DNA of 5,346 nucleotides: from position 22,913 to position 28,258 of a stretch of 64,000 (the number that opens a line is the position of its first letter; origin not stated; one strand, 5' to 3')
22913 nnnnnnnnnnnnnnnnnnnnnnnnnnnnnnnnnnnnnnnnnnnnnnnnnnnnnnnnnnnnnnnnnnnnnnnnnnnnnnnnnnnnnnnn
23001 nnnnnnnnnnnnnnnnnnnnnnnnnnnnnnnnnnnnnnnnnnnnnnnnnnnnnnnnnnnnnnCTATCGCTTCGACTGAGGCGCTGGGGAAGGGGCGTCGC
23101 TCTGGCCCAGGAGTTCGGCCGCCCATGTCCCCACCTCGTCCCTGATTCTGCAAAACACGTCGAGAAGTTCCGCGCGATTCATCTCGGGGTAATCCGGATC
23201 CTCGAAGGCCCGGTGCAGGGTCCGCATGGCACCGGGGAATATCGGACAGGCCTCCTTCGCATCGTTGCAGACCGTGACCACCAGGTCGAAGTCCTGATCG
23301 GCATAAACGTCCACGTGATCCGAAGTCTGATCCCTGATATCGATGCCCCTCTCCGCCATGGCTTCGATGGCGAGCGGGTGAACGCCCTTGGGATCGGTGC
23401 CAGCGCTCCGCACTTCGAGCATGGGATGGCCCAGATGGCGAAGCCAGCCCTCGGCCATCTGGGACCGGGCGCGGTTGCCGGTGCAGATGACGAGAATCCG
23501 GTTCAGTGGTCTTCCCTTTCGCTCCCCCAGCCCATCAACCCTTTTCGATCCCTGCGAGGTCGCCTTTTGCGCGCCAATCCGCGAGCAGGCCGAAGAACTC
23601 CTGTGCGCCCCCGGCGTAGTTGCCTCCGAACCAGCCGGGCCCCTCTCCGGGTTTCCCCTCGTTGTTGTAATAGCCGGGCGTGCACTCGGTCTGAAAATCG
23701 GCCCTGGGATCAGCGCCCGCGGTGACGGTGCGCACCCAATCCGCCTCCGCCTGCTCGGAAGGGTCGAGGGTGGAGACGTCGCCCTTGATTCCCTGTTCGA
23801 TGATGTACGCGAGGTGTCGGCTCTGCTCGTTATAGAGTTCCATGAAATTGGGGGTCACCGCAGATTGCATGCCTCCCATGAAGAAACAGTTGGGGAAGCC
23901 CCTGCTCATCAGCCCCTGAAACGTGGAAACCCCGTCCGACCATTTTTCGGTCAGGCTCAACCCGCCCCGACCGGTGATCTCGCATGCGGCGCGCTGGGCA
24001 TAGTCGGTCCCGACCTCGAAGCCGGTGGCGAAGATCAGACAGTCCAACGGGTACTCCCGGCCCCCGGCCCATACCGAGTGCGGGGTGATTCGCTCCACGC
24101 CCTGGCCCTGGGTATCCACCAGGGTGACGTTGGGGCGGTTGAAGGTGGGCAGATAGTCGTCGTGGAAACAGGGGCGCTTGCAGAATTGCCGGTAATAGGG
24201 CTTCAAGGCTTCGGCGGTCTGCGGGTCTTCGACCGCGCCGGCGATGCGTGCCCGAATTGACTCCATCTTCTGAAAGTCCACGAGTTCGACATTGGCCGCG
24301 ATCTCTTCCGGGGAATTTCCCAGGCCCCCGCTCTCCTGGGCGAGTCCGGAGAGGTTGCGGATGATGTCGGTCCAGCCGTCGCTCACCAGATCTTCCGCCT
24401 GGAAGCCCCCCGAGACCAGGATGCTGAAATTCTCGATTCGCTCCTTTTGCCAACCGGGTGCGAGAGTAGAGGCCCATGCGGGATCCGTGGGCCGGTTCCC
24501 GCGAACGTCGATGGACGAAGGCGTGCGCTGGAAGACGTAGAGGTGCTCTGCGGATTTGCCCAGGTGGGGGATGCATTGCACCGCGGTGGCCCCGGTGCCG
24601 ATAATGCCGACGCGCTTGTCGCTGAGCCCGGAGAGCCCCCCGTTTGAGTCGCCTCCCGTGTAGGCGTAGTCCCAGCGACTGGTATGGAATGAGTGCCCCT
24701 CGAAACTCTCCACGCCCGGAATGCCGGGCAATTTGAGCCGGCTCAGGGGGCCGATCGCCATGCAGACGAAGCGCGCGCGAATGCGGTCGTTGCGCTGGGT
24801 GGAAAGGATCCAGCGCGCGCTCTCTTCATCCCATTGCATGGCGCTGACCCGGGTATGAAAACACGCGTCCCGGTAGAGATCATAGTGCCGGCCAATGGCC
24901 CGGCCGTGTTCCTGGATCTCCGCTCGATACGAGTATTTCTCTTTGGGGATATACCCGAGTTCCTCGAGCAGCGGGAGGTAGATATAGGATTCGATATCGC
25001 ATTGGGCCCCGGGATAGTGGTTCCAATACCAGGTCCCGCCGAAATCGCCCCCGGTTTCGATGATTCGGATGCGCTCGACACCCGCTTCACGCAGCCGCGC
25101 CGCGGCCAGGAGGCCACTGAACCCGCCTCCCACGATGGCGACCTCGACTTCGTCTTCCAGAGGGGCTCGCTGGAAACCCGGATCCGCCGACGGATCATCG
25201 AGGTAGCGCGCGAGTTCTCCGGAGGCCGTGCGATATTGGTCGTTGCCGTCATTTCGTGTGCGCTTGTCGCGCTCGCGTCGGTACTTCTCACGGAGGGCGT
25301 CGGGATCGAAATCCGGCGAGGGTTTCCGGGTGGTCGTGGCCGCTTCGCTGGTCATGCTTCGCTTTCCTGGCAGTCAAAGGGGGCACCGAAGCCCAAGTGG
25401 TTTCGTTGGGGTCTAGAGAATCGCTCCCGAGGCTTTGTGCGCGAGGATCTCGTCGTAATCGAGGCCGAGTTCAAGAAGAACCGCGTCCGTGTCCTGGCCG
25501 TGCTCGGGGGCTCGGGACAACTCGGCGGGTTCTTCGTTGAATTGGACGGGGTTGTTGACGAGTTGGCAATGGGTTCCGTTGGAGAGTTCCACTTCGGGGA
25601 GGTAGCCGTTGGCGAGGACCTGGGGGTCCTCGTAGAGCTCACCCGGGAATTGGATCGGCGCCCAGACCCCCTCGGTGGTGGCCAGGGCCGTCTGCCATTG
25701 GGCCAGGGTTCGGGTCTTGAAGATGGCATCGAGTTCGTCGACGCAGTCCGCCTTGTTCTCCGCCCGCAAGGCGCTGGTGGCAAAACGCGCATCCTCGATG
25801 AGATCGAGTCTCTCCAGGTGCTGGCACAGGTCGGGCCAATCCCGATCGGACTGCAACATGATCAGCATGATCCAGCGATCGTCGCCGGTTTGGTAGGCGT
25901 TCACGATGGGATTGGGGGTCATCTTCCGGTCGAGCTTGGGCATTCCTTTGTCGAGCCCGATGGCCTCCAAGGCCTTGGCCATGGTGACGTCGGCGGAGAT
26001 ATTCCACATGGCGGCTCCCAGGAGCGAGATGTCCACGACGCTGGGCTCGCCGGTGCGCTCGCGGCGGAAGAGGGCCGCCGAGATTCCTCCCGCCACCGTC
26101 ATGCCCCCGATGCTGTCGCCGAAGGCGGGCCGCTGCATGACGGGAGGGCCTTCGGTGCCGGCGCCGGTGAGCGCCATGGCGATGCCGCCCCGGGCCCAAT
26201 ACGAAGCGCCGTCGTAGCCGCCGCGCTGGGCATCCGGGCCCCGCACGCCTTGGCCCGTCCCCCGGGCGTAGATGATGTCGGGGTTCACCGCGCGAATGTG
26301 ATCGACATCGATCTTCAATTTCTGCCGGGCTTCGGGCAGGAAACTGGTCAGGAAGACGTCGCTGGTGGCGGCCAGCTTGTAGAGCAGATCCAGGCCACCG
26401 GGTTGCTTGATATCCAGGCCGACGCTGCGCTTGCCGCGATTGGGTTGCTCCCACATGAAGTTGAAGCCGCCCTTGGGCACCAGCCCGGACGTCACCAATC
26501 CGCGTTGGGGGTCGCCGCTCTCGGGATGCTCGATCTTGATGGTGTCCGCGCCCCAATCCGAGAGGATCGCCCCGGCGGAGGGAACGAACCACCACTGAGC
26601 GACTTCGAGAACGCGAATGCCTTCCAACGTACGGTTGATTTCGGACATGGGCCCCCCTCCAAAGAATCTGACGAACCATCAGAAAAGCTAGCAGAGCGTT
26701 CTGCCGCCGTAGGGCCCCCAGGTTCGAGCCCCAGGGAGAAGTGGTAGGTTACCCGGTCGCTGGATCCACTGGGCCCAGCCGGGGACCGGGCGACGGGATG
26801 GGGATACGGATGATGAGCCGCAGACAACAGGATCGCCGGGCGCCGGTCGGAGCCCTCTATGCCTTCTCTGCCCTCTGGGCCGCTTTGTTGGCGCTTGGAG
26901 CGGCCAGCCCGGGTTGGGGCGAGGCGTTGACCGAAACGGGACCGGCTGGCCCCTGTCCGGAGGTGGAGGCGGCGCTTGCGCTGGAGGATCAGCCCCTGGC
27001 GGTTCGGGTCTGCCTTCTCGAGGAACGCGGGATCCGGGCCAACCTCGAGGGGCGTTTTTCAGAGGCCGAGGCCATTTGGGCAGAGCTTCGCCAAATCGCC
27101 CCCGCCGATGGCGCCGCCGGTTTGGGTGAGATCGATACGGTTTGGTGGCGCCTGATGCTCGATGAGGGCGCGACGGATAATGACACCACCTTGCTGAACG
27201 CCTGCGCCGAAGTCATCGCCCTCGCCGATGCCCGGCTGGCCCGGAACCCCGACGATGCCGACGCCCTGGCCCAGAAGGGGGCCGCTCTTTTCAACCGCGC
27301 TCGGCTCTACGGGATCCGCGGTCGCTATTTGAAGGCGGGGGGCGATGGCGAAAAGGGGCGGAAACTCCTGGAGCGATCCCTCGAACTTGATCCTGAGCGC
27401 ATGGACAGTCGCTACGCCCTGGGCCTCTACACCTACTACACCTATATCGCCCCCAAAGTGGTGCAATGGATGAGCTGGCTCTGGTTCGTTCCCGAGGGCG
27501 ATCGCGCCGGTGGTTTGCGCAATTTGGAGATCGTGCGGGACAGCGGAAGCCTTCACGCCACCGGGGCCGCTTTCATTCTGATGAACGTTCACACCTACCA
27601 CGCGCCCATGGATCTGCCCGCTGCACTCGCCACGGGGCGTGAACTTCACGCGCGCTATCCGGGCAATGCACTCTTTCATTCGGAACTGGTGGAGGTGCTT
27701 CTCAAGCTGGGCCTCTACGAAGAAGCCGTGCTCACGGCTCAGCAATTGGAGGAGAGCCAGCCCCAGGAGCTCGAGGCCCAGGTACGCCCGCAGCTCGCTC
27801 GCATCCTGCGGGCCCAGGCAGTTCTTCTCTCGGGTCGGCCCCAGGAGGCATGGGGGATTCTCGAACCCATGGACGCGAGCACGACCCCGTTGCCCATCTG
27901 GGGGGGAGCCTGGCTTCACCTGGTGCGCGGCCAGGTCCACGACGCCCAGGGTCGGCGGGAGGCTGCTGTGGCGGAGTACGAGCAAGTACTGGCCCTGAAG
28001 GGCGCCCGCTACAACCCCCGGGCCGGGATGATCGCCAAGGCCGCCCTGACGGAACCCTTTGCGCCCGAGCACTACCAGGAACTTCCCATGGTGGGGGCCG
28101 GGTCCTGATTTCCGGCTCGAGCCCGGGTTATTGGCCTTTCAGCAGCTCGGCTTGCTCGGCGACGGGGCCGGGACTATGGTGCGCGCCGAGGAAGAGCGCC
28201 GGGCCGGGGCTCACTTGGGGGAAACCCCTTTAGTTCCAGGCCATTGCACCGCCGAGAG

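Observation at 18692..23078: MNIO (DUF692) / DUF2063 / DUF2282 RiPP metallophore cluster with precursor-last order, no DoxX, and a TonB-dependent receptor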

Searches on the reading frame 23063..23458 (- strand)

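Call 3: search_protein_families(library=pfam, proteins=[window:23063-23458:-], max_evalue=0.01)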
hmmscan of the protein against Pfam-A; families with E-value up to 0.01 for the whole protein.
window:23063-23458:- (131 aa): 1 family
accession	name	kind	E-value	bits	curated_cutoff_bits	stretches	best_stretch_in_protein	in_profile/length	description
PF01451.26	LMWPc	-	6.3e-10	39.9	23.2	1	12-112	30-143/144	Low molecular weight phosphotyrosine protein phosphatase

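Call 4: search_protein_families(library=ncbifam, proteins=[window:23063-23458:-], max_evalue=0.01)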
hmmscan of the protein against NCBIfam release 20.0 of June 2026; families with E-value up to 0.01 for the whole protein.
window:23063-23458:- (131 aa): 3 families
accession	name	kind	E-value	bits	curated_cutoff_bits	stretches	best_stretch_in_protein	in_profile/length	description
TIGR02691.1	arsC_pI258_fam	equivalog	8.4e-28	97.2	174.3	1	1-111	14-124/129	arsenate reductase (thioredoxin)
NF010053.0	PRK13530.1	subfamily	1.4e-24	86.9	215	1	1-111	19-123/133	arsenate reductase (thioredoxin)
TIGR02689.1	ars_reduc_gluta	equivalog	4.2e-17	62.5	157.6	1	1-111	16-120/126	arsenate reductase, glutathione/glutaredoxin type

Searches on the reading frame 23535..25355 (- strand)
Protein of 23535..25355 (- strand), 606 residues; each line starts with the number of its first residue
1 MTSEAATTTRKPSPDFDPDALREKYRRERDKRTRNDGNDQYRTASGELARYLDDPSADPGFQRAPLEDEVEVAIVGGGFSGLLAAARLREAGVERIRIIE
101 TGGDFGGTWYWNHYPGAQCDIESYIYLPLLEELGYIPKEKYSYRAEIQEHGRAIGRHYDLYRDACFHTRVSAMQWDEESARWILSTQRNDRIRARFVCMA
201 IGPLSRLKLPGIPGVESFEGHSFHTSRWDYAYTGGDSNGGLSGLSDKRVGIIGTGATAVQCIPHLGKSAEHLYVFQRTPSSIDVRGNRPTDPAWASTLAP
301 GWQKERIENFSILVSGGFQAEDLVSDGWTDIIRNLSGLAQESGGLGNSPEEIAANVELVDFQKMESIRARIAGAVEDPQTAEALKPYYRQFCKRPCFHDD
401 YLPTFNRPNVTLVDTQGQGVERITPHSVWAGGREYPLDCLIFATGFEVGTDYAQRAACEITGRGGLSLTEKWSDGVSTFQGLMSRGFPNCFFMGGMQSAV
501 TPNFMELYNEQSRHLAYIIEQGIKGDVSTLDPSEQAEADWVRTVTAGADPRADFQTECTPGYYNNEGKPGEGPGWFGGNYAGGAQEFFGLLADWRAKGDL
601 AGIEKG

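Call 3: search_protein_families(library=pfam, proteins=[window:23535-25355:-], max_evalue=0.01)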
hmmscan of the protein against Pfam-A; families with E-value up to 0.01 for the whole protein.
window:23535-25355:- (606 aa): 9 families
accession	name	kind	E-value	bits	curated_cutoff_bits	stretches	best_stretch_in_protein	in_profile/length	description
PF07992.20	Pyr_redox_2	-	6.4e-12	45.9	26.1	1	71-279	2-175/291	Pyridine nucleotide-disulphide oxidoreductase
PF13450.12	NAD_binding_8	-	5e-10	39.9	21.9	1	74-127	1-53/68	NAD(P)-binding Rossmann-like domain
PF00743.25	FMO-like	-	6.5e-09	35.2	22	1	71-280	3-217/532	Flavin-binding monooxygenase-like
PF13738.12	Pyr_redox_3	-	5.3e-08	32.9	30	1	74-231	2-163/305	Pyridine nucleotide-disulphide oxidoreductase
PF01266.30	DAO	-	3e-06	27.5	27.9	1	72-112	2-42/353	FAD dependent oxidoreductase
PF00890.30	FAD_binding_2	-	6.5e-05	22.7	20.4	1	72-111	2-40/414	FAD binding domain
PF13454.12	NAD_binding_9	-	8.4e-05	23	21.8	0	73-110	1-40/155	FAD-NAD(P)-binding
PF01494.25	FAD_binding_3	-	0.00028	20.7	22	1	69-100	1-31/349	FAD binding domain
PF01488.26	Shikimate_DH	-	0.0011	19.4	24.3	0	242-280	8-47/138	Shikimate / quinate 5-dehydrogenase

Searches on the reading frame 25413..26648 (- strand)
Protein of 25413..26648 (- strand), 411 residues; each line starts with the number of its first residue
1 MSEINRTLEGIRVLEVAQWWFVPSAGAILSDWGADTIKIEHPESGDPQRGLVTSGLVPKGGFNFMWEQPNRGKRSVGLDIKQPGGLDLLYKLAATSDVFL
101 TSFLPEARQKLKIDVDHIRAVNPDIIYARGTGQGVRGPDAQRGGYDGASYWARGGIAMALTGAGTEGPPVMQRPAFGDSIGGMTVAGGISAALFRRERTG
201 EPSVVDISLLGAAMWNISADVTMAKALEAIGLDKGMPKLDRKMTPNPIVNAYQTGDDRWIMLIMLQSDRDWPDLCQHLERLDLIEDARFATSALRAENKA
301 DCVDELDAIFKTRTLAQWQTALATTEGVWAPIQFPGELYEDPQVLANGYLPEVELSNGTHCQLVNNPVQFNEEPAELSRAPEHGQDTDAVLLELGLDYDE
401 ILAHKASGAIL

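Call 53: search_protein_families(library=pfam, proteins=[window:25413-26648:-], max_evalue=0.001)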
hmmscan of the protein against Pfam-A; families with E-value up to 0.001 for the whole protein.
window:25413-26648:- (411 aa): 1 family
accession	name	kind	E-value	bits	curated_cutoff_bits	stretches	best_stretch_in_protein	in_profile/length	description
PF02515.22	CoA_transf_3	-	4.5e-89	299.6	23.3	1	8-387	1-366/366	CoA-transferase family III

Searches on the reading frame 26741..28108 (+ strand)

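Call 53: search_protein_families(library=pfam, proteins=[window:26741-28108:+], max_evalue=0.001)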
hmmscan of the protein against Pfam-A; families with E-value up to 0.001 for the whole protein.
window:26741-28108:+ (455 aa): 6 families
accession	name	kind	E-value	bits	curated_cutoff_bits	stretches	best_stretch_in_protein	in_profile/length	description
PF13428.12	TPR_14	-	3.1e-08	33.9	23.5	0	191-228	5-42/44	Tetratricopeptide repeat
PF13181.12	TPR_8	-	6.4e-07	29.5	25.7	0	395-420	6-31/34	Tetratricopeptide repeat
PF13431.12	TPR_17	-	6.7e-07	29.5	24.4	0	166-188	6-28/34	Tetratricopeptide repeat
PF14559.12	TPR_19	-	3.4e-06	27.7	25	1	292-344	7-59/68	Tetratricopeptide repeat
PF07719.23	TPR_2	-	7.2e-06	26.2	27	0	392-419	3-30/34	Tetratricopeptide repeat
PF13414.12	TPR_11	-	0.001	19.2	26.8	0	402-420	6-24/42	TPR repeat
